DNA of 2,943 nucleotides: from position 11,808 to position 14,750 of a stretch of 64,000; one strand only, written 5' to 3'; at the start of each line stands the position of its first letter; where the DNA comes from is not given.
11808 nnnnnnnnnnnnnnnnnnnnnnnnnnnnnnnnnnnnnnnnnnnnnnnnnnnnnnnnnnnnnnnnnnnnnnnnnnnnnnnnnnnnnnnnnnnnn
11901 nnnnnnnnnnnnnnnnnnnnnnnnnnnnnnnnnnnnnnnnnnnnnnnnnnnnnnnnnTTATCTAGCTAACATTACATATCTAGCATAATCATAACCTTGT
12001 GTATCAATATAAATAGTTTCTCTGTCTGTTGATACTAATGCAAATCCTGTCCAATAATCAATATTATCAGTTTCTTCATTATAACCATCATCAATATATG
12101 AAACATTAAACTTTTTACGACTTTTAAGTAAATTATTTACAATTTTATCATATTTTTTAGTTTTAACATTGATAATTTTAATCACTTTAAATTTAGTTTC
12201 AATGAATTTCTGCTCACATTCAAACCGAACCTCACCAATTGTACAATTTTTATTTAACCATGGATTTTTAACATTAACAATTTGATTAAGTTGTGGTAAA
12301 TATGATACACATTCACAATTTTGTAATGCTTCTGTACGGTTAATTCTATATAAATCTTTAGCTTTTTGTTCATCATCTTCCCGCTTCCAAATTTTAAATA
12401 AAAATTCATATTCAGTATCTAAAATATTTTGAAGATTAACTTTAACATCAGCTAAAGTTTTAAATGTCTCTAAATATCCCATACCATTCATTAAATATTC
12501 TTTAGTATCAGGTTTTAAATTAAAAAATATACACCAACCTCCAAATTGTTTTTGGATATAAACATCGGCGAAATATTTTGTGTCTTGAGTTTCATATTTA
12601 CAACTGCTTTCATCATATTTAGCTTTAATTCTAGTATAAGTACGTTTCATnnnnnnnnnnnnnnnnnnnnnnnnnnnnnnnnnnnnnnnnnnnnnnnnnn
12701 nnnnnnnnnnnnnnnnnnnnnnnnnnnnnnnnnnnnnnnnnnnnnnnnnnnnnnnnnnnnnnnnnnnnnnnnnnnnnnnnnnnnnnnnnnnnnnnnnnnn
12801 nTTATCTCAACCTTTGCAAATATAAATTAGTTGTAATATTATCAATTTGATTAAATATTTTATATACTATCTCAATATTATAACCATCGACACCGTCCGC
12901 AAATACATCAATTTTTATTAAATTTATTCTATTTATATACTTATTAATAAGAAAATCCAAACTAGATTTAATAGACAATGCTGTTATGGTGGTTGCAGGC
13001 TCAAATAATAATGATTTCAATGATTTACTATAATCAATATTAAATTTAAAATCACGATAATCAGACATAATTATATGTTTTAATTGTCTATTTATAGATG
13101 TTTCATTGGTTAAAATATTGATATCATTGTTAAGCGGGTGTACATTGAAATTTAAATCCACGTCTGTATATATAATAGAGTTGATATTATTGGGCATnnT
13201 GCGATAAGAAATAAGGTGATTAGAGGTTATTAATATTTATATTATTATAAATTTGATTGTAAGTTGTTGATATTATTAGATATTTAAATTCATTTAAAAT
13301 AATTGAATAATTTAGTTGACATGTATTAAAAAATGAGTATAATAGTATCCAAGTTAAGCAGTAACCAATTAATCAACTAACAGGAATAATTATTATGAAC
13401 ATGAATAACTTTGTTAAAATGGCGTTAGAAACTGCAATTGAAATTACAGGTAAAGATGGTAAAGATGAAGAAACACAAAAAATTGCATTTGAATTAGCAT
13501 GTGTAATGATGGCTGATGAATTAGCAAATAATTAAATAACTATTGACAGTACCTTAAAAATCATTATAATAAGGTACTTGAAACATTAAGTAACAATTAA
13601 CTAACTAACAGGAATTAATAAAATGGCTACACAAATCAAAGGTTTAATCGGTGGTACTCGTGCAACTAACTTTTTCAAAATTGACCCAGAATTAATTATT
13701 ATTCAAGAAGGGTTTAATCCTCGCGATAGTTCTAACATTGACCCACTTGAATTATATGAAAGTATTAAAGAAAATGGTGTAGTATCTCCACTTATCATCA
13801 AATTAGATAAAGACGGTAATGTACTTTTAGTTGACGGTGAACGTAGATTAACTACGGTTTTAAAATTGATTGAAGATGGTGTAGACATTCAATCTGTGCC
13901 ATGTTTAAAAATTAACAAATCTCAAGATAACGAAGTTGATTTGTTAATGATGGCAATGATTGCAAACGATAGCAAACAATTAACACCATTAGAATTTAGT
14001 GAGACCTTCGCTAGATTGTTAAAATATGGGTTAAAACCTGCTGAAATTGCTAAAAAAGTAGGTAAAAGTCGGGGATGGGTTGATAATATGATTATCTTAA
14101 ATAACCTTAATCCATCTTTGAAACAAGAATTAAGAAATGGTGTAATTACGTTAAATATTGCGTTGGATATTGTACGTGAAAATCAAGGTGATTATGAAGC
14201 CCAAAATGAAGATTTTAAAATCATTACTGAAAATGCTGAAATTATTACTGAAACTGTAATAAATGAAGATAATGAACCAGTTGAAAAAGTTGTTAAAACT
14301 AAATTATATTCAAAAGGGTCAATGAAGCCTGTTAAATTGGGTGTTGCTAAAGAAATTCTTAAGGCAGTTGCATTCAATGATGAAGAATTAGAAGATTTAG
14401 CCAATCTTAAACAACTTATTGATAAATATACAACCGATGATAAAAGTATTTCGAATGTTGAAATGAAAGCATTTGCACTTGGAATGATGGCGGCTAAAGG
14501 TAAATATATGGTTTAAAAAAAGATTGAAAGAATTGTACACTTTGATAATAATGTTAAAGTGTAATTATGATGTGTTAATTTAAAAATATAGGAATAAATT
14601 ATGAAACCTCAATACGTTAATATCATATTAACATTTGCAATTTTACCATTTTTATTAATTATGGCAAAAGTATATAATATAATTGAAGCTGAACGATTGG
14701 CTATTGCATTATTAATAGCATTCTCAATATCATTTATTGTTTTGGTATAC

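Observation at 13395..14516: ParB-like protein with upstream mini-ORF driven by a consensus early promoter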

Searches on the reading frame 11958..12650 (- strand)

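Call 3: search_protein_families(library=pfam, proteins=[window:11958-12650:-], max_evalue=1)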
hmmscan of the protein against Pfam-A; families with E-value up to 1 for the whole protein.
window:11958-12650:- (230 aa): 3 families
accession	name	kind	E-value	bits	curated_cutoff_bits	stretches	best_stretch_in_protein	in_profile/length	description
PF19854.4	DUF6329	-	0.011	15.9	26.8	1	207-226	11-30/39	Family of unknown function (DUF6329)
PF12409.13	P5-ATPase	-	0.053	14.1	22.7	1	133-193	47-103/125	P5-type ATPase cation transporter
PF25565.1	Ubiquitin_At1g33420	-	0.12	12.7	27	1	132-182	32-87/92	At1g33420-like, ubiquitin-like domain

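Call 4: search_protein_families(library=phrogs, proteins=[window:11958-12650:-], max_evalue=0.01)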
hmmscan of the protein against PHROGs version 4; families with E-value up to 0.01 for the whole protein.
window:11958-12650:- (230 aa): 1 family
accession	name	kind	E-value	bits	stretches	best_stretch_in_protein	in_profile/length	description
phrog_21303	-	unknown function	0.00017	22.9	1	146-228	12-91/101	-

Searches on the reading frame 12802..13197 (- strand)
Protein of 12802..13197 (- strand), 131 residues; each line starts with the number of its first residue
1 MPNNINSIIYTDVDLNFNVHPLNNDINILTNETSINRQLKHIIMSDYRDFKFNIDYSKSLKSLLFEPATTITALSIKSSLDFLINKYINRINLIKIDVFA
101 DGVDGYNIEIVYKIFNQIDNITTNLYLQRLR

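Call 3: search_protein_families(library=pfam, proteins=[window:12802-13197:-], max_evalue=1)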
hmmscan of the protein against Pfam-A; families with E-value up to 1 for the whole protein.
window:12802-13197:- (131 aa): 0 families

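Call 4: search_protein_families(library=phrogs, proteins=[window:12802-13197:-], max_evalue=0.01)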
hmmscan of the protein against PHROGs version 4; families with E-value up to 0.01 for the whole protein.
window:12802-13197:- (131 aa): 2 families
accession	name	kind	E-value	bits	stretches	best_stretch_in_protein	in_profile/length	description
phrog_261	-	tail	8.7e-18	66.1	1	6-129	18-143/312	baseplate wedge subunit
phrog_43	-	tail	0.0001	22.9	1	23-126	10-115/126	baseplate wedge subunit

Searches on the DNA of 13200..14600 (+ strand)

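Call 5: search_dna_similar(query=window:13200-14600:+, collection=phages, mode=near)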
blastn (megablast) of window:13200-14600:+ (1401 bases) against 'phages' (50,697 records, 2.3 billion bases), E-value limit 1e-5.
No match.

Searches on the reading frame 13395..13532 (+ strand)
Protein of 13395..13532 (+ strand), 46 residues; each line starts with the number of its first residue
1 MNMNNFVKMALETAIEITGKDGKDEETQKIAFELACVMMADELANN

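Call 3: search_protein_families(library=pfam, proteins=[window:13395-13532:+], max_evalue=1)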
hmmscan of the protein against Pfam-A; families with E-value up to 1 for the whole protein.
window:13395-13532:+ (46 aa): 0 families

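Call 4: search_protein_families(library=phrogs, proteins=[window:13395-13532:+], max_evalue=0.01)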
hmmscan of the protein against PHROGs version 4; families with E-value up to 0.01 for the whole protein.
window:13395-13532:+ (46 aa): 0 families

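Call 39: search_protein_families(library=ncbifam, proteins=[window:13395-13532:+], max_evalue=0.1)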
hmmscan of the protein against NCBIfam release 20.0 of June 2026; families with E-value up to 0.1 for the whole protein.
window:13395-13532:+ (46 aa): 0 families

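Call 62: find_homologous_proteins(query=window:13395-13532:+, max_evalue=1)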
Query window:13395-13532:+ (46 aa): 1 proteins with E <= 1 among 1 candidates.
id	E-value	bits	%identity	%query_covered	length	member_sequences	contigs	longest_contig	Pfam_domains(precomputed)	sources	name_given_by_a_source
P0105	3.0e-20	86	100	96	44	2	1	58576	-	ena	-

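Call 72: search_protein_families(library=padloc, proteins=[window:13395-13532:+], max_evalue=0.01)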
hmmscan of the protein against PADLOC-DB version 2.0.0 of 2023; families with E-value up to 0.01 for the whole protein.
window:13395-13532:+ (46 aa): 0 families
